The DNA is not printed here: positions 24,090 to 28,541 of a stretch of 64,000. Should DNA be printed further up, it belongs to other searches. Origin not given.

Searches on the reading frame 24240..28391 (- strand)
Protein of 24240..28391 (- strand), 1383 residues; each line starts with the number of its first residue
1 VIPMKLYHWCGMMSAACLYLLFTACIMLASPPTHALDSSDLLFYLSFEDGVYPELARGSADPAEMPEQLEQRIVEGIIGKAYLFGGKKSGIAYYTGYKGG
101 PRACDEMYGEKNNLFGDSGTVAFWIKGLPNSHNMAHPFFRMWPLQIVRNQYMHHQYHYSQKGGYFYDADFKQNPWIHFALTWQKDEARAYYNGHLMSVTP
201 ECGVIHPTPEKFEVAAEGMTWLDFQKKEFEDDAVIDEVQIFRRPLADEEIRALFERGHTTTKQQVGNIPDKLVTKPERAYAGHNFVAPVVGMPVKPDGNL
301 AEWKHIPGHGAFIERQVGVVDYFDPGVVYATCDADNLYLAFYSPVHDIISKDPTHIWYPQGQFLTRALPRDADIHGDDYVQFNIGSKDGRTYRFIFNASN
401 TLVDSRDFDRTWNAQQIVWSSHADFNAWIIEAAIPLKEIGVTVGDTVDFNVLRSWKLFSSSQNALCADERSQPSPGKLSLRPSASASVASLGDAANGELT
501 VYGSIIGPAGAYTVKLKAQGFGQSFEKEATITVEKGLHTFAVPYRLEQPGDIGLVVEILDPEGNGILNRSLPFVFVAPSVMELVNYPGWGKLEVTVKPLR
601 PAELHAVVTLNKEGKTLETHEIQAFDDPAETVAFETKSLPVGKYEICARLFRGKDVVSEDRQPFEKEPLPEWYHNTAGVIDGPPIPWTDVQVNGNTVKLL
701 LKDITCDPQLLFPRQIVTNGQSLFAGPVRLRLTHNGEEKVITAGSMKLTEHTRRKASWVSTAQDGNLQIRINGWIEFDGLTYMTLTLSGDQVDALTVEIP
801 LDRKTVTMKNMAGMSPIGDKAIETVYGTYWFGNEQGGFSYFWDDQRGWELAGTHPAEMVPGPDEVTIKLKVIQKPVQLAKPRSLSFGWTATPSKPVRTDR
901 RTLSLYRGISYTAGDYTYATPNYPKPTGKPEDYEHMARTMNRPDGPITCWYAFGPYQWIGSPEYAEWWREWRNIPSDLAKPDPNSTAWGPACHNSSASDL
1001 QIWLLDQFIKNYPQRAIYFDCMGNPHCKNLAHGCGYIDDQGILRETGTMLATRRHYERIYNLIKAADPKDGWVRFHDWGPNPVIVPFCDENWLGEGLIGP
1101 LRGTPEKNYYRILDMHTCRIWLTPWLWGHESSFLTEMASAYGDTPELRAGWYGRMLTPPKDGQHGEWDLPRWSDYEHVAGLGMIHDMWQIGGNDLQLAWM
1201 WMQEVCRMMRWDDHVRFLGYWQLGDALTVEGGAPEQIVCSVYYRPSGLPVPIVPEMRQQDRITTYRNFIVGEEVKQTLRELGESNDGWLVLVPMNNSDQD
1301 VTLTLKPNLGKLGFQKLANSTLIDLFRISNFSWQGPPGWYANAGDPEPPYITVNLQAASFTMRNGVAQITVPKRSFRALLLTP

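Call 70: search_protein_families(library=pfam, proteins=[window:24240-28391:-], max_evalue=0.001)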
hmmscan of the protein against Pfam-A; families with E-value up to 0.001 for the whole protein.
window:24240-28391:- (1383 aa): 2 families
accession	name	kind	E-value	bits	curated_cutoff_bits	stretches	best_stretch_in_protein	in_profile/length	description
PF19543.5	GH123_N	-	1e-12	47.3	22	1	671-838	325-513/969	Glycoside hydrolase 123, N-terminal domain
PF13385.13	Laminin_G_3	-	1.9e-08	35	27.6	1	116-250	16-150/151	Concanavalin A-like lectin/glucanases superfamily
